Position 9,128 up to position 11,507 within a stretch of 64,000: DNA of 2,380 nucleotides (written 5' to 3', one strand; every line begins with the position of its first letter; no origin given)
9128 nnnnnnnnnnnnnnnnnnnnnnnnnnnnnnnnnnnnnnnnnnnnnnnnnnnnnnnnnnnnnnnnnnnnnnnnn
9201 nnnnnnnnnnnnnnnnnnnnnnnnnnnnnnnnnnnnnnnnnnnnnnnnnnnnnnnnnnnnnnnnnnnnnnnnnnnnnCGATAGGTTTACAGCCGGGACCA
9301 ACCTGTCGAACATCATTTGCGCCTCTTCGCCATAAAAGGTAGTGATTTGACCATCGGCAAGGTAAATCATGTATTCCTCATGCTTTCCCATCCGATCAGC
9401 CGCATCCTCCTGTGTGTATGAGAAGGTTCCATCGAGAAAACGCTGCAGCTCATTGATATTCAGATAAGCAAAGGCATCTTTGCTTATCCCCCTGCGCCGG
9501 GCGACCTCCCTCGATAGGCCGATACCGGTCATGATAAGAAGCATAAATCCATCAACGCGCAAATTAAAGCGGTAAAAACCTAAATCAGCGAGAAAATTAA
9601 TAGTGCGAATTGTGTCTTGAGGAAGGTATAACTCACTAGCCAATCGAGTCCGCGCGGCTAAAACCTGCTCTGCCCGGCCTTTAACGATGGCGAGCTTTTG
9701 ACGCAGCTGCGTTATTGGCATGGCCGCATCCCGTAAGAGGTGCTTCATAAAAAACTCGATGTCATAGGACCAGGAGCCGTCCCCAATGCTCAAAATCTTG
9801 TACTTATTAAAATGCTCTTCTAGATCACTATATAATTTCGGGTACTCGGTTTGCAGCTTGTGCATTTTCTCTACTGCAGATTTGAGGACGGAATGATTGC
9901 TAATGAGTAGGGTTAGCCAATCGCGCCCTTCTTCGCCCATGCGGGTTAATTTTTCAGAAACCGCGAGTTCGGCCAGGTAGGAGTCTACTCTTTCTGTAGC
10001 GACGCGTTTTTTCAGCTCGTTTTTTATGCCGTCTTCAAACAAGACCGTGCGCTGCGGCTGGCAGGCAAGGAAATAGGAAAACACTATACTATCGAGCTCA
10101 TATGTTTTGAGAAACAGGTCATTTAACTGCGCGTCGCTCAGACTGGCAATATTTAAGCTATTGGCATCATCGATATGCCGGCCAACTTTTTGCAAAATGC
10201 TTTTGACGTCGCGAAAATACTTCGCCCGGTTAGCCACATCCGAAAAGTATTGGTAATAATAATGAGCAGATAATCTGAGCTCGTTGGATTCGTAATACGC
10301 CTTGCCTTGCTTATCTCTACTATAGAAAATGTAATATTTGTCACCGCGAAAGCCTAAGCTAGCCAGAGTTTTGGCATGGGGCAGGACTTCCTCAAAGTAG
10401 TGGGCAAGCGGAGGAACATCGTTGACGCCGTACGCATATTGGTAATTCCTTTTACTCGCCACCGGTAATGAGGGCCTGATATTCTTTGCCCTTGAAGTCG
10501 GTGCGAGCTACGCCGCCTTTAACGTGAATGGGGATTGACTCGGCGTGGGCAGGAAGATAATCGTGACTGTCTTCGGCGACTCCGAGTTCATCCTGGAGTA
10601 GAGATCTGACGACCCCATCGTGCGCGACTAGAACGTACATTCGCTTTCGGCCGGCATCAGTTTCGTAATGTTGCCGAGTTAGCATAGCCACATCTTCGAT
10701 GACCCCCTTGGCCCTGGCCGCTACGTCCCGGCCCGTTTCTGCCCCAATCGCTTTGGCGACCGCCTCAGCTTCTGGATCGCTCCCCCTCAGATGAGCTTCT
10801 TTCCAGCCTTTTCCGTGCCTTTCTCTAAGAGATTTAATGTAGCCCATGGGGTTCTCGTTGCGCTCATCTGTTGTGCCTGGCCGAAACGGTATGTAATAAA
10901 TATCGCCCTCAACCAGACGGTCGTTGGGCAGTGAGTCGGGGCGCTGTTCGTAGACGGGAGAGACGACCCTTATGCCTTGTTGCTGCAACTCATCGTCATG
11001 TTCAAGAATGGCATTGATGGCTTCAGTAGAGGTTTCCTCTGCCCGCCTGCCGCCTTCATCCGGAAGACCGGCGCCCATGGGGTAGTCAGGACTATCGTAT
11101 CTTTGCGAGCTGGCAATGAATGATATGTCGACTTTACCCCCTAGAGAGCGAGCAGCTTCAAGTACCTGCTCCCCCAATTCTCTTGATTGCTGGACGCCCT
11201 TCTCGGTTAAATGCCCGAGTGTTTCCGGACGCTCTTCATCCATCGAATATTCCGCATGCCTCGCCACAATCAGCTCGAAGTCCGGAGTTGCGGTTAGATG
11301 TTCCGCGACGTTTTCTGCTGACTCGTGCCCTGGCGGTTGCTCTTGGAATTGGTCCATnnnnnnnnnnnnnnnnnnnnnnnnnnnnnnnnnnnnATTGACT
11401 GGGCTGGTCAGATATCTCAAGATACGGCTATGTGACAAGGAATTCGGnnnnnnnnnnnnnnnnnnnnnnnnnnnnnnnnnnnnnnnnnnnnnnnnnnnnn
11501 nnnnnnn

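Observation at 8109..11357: Low-GC three-gene insertion in the pur cluster: a split, order-permuted PEP-utilising phosphotransferase plus a histidine phosphatase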

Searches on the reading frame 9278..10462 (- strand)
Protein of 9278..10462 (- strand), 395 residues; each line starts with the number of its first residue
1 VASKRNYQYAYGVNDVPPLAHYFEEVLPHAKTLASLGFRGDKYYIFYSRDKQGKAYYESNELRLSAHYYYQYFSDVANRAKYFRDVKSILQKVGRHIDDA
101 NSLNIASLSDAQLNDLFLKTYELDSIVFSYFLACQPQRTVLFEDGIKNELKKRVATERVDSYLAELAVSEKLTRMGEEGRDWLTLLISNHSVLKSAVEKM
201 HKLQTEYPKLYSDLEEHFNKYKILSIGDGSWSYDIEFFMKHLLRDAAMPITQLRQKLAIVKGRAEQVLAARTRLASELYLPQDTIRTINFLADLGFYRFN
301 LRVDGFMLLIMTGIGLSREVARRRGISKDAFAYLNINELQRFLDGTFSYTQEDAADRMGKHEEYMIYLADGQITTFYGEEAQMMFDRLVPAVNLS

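Call 70: search_protein_representatives(protein=window:9278-10462:-)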
Query: 395 residues. Proteins with E-value up to 0.001 (for the whole library): 87; up to 1e-10: 48; up to 1e-30: 17. The best 87 are listed.
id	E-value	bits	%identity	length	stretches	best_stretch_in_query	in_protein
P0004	2.0e-112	392.1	47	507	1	2-391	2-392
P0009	3.0e-81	289.6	38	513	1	3-392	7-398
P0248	5.0e-74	265.8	38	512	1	8-393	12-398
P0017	5.4e-70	252.5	35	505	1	3-394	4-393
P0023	2.5e-67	243.8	32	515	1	4-392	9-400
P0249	1.5e-54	201.7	31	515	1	6-392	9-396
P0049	5.8e-53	196.5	31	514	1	5-394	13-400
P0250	2.4e-47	178.0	36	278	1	3-266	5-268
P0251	4.6e-45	170.5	27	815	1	13-393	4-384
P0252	5.8e-41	157.0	27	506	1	12-392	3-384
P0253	1.7e-40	155.4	28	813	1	3-391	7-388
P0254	5.7e-40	153.7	26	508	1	11-391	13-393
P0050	2.9e-38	148.1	30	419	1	91-393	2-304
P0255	2.8e-37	144.9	28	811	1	22-390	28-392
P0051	2.4e-36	141.8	25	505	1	27-390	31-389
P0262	2.2e-24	102.5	25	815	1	26-394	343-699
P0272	3.9e-14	68.7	26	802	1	41-390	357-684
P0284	2.8e-12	62.6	24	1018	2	40-390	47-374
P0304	1.5e-06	43.8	21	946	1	36-383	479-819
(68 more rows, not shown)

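Call 71: search_protein_families(library=pfam, proteins=[P0251, P0253, P0255, P0262, P0272, P0284, P0304], max_evalue=0.001)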
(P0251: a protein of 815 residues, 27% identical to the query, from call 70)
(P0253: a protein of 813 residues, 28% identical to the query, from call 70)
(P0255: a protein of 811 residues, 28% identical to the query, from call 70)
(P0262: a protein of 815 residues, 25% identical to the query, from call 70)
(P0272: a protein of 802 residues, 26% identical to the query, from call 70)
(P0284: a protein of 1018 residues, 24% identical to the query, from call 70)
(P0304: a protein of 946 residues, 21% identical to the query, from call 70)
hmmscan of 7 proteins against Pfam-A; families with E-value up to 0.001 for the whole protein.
P0251 (815 aa): 2 families
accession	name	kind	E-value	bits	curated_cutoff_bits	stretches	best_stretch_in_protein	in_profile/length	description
PF01326.24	PPDK_N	-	2e-75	254.5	27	2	579-812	71-319/328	Pyruvate phosphate dikinase, AMP/ATP-binding domain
PF00391.29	PEP-utilizers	-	3.7e-24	84.6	23.1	1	422-492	2-72/72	PEP-utilising enzyme, mobile domain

P0253 (813 aa): 2 families
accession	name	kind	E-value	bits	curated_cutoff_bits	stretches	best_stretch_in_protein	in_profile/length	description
PF01326.24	PPDK_N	-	6.1e-75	252.9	27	2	592-813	75-311/328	Pyruvate phosphate dikinase, AMP/ATP-binding domain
PF00391.29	PEP-utilizers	-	1.5e-23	82.6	23.1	1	429-498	3-72/72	PEP-utilising enzyme, mobile domain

P0255 (811 aa): 2 families
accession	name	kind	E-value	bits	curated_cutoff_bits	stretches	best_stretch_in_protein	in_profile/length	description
PF01326.24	PPDK_N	-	2.4e-70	237.9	27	2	591-811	76-311/328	Pyruvate phosphate dikinase, AMP/ATP-binding domain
PF00391.29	PEP-utilizers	-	3.6e-24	84.6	23.1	1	430-500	2-72/72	PEP-utilising enzyme, mobile domain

P0262 (815 aa): 2 families
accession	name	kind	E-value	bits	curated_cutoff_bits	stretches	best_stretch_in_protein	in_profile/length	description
PF01326.24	PPDK_N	-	1.5e-94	317.4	27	1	16-319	3-319/328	Pyruvate phosphate dikinase, AMP/ATP-binding domain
PF00391.29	PEP-utilizers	-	7.4e-22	77.2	23.1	1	737-805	3-71/72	PEP-utilising enzyme, mobile domain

P0272 (802 aa): 2 families
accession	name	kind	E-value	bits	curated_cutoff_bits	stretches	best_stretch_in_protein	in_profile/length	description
PF01326.24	PPDK_N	-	3.3e-83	280.1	27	1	17-324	3-324/328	Pyruvate phosphate dikinase, AMP/ATP-binding domain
PF00391.29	PEP-utilizers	-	2.5e-23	81.9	23.1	1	725-795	2-72/72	PEP-utilising enzyme, mobile domain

P0284 (1018 aa): 1 family
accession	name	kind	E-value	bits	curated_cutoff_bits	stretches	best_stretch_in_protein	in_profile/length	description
PF00391.29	PEP-utilizers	-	1.8e-47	159.2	23.1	2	415-485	2-72/72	PEP-utilising enzyme, mobile domain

P0304 (946 aa): 1 family
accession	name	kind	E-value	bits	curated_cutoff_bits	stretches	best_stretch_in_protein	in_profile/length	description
PF00391.29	PEP-utilizers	-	1.3e-43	146.9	23.1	2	866-936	2-72/72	PEP-utilising enzyme, mobile domain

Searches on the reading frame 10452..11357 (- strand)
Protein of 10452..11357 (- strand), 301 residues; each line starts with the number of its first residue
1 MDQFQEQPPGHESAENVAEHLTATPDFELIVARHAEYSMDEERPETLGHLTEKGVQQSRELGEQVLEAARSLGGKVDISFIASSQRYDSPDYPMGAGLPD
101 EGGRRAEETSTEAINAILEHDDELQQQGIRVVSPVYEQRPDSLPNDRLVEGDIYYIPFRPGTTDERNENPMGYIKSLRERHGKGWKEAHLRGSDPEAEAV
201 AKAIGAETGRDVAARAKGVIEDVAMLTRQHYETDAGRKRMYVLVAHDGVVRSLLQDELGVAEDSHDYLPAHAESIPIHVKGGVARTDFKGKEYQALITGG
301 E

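Call 3: search_protein_families(library=pfam, proteins=[window:10452-11357:-], max_evalue=0.1)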
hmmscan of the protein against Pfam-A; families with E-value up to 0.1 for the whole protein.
window:10452-11357:- (301 aa): 1 family
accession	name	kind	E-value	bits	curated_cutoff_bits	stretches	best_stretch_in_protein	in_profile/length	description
PF00300.27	His_Phos_1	-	6.1e-07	29.7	21.7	1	196-271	109-172/194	Histidine phosphatase superfamily (branch 1)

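Call 4: search_protein_families(library=ncbifam, proteins=[window:10452-11357:-], max_evalue=0.1)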
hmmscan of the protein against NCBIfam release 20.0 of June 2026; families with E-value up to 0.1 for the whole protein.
window:10452-11357:- (301 aa): 1 family
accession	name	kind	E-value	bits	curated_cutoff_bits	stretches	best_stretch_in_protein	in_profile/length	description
TIGR03848.1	MSMEG_4193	subfamily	0.0017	17.8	203.85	1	207-272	117-178/204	MSMEG_4193 family putative phosphomutase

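Call 5: search_protein_families(library=padloc, proteins=[window:10452-11357:-], max_evalue=0.1)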
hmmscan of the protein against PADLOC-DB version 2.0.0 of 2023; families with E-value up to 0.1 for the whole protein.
window:10452-11357:- (301 aa): 0 families

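Call 8: search_solved_structures(query=window:10452-11357:-, max_evalue=1, show_alignments=2)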
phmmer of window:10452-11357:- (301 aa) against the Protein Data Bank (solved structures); distinct sequences matched with E-value up to 1: 1.
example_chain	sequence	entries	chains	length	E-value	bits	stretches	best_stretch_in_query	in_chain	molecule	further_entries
6yw5_V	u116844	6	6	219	0.067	15.9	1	170-239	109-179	IF1 | Related to ribosomal protein YmL36, mitochondrial | Uncharacterized protein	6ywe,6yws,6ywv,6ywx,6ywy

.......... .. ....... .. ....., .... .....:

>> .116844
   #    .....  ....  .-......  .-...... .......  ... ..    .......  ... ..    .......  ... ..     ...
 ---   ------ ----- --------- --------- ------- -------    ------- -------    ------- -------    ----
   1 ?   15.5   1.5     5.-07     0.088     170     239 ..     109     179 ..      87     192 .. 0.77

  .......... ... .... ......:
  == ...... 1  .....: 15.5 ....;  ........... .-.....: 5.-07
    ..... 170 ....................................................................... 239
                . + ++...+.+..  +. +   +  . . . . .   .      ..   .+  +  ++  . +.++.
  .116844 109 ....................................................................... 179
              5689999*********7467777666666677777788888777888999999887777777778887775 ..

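Call 47: find_homologous_proteins(query=window:10452-11357:-)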
Query window:10452-11357:- (301 aa): 5 proteins with E <= 0.001 among 5287 candidates.
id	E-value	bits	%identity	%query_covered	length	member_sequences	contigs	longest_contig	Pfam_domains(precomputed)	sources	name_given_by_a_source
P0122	2.1e-195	666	100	100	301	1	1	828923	PF00300.28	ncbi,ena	-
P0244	1.8e-120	420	66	97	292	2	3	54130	PF00300.28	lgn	-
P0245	7.7e-116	405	66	96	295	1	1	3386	PF00300.28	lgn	-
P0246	5.2e-94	333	59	92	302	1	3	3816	PF00300.28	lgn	-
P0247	9.0e-87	309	54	93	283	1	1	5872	PF00300.28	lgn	-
